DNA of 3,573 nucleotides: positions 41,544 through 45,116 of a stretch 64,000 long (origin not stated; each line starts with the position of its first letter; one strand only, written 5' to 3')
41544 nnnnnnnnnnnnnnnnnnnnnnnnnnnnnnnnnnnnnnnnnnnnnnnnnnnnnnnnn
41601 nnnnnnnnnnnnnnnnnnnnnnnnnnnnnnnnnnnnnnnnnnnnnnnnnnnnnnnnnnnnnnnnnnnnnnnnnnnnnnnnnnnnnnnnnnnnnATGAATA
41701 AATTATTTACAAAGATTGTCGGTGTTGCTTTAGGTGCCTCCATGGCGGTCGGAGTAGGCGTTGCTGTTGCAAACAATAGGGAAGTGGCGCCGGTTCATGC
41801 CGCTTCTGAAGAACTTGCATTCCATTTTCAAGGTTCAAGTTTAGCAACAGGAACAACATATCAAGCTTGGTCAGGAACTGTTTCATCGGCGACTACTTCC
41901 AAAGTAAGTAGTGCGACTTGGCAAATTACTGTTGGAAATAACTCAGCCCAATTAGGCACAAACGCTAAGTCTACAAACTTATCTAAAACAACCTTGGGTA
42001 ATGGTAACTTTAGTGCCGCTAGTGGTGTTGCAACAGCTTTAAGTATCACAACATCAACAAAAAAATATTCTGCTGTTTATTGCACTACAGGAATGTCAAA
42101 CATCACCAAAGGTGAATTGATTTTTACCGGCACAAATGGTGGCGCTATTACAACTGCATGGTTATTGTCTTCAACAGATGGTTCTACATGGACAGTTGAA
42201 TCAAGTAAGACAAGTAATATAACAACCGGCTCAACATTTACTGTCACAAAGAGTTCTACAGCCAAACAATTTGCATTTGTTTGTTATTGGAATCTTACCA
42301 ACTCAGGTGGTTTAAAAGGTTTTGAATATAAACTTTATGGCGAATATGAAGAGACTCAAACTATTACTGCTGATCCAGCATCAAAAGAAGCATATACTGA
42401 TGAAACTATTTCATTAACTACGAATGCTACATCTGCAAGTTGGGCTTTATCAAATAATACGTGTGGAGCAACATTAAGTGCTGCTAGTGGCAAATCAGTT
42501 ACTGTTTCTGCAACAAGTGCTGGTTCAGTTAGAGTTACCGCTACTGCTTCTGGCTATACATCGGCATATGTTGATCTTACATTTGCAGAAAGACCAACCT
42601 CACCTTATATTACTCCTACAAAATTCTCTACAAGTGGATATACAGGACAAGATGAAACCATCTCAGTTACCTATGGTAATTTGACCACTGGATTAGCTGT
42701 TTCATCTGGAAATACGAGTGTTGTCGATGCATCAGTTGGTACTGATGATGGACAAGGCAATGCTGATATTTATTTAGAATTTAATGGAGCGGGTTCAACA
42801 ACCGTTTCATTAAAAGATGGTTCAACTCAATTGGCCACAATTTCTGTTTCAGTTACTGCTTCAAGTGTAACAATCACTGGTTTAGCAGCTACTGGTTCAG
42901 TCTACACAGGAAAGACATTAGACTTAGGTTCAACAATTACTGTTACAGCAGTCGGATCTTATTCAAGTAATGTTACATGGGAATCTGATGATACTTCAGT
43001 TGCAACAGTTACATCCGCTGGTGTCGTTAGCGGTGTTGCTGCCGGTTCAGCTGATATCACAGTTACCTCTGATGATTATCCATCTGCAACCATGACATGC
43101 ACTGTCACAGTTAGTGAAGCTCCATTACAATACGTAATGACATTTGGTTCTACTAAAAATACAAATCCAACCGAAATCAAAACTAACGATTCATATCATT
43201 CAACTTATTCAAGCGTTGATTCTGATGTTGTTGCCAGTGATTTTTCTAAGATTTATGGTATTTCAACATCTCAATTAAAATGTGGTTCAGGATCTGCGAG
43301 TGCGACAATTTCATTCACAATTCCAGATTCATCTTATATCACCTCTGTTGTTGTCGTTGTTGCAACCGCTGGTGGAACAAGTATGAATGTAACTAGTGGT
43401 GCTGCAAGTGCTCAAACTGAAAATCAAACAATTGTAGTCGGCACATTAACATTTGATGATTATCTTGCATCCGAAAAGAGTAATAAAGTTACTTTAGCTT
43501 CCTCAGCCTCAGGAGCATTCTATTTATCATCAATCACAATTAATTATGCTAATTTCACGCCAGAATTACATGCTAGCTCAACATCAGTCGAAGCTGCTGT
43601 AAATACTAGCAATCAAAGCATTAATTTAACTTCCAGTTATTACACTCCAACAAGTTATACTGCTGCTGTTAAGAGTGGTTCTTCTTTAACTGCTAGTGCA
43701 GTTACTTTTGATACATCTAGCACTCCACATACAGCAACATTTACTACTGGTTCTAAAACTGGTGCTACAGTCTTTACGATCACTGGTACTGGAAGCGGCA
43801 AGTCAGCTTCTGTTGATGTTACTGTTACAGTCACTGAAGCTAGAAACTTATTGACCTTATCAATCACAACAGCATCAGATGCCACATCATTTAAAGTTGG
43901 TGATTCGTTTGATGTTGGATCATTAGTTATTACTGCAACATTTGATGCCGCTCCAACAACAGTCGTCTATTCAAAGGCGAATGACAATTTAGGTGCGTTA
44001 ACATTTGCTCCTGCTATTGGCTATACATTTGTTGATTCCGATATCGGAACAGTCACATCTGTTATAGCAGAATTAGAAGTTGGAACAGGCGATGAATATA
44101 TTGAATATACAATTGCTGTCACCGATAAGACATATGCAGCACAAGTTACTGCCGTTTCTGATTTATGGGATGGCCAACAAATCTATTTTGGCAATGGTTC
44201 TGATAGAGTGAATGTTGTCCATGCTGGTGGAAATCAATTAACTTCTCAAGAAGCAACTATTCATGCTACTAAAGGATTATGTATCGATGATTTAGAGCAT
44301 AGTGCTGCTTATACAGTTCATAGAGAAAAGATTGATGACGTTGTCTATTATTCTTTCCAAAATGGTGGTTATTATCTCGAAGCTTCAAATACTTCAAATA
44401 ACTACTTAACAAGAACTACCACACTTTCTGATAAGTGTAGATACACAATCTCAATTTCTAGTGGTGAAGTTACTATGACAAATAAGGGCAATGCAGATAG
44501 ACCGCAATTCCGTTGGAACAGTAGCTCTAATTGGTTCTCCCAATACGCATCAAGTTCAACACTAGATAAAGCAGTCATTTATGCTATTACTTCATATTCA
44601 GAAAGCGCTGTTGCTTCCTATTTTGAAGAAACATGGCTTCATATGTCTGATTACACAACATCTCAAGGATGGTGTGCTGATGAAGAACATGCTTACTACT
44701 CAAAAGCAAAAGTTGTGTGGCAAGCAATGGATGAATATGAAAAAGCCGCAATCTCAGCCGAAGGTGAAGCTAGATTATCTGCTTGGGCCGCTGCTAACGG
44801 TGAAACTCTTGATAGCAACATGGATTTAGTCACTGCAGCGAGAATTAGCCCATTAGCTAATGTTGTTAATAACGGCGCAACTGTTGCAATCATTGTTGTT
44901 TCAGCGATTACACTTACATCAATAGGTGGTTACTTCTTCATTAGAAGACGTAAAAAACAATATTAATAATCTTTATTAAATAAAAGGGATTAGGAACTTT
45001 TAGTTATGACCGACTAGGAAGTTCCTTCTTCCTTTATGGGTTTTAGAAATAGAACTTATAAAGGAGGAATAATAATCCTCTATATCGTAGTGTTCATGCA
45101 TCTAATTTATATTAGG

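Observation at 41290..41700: A (TTC)7 trinucleotide microsatellite, a CIRCE-like operator and a G+C-rich structured segment sit upstream of a 1090-aa surface protein gene.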

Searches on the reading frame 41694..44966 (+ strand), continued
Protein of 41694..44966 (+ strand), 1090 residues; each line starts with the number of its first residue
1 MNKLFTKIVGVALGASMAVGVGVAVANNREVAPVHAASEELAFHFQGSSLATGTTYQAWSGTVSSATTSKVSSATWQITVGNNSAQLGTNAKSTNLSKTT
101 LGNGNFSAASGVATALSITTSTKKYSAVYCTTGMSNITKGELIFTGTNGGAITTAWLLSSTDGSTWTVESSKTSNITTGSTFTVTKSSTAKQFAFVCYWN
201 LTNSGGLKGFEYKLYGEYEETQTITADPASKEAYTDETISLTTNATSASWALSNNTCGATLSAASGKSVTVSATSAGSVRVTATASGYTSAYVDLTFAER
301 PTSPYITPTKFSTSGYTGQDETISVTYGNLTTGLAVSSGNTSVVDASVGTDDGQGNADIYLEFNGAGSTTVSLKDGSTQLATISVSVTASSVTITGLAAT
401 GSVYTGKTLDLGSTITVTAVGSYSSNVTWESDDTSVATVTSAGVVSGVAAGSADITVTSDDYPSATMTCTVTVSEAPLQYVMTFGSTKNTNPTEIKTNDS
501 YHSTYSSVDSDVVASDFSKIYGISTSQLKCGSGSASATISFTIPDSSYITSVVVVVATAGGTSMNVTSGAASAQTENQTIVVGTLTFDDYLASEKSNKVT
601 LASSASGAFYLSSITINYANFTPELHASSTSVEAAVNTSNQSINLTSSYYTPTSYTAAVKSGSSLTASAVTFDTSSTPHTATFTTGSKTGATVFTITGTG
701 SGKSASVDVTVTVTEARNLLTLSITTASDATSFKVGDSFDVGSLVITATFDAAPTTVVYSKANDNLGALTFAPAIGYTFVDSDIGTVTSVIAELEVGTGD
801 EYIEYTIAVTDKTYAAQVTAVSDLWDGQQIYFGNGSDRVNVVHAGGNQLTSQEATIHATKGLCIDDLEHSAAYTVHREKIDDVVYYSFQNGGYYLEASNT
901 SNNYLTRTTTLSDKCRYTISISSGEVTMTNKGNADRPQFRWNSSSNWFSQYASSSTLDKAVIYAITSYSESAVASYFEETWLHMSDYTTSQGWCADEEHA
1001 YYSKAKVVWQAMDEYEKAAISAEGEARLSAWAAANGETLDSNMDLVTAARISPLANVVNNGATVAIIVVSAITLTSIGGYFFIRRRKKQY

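Call 51: find_encoding_contigs(protein=P0020, flank=700, max_places=10)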
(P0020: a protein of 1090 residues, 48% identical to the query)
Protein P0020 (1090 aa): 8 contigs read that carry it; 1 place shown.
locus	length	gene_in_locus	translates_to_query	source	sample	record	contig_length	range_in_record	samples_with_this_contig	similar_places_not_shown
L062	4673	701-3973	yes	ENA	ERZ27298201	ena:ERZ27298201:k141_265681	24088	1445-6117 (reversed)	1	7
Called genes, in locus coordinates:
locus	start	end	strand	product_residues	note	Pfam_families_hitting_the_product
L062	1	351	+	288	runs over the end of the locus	PF08843:AbiEii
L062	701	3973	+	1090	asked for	PF02368:Big_2, PF26182:Ig_NUP210_5th (faint), PF22359:Big-like, PF02368:Big_2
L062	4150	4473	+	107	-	-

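Call 52: find_encoding_contigs(protein=P0047, flank=700, max_places=10)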
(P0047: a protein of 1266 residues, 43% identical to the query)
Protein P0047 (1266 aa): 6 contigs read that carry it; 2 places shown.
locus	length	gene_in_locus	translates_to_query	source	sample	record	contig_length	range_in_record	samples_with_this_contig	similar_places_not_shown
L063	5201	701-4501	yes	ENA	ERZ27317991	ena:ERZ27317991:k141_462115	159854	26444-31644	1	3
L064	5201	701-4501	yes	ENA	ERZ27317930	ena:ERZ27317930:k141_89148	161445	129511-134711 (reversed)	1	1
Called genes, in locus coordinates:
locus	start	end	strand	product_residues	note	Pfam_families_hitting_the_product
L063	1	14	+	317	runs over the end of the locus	PF00480:ROK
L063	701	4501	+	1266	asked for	PF02368:Big_2, PF07523:Big_3 (weak)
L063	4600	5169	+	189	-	PF18967:PycTM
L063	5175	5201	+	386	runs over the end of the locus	-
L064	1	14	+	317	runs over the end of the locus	PF00480:ROK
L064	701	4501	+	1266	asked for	PF02368:Big_2, PF07523:Big_3 (weak)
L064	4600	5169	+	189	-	PF18967:PycTM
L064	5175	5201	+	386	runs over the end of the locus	-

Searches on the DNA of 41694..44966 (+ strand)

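Call 67: search_rna_families(sources=[L024, L011, L015, L058, L063, L055], threshold=evalue, max_evalue=1)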
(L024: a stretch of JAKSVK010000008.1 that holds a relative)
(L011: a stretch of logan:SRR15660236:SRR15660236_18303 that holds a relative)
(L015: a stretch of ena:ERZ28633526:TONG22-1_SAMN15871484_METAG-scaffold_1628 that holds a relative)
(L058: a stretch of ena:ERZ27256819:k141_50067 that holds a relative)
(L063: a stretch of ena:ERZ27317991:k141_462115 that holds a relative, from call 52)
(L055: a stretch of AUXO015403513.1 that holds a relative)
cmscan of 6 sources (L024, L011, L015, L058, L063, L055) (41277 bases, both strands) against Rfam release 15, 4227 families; matches with E-value up to 1: 5.
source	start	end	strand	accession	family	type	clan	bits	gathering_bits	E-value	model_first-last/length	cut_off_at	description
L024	4151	4261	-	RF02941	COG3943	Gene; sRNA;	-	95.2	71.8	1.7e-16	1-108/108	no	COG3943 RNA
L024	5812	5918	-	RF02941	COG3943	Gene; sRNA;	-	89.9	71.8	2.8e-15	1-108/108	no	COG3943 RNA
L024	3063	3110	+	RF02975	DUF3800-XI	Gene; sRNA;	-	30.7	37.8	0.0038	1-48/48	no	DUF3800-XI RNA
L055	1912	2023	+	RF01859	Phe_leader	Cis-reg; leader;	-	29.8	55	0.42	1-125/125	no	Phenylalanine leader peptide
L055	1917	2008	+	RF04133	MIR2646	Gene; miRNA;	-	22.5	245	0.8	1-256/256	no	MIR2646 microRNA precursor family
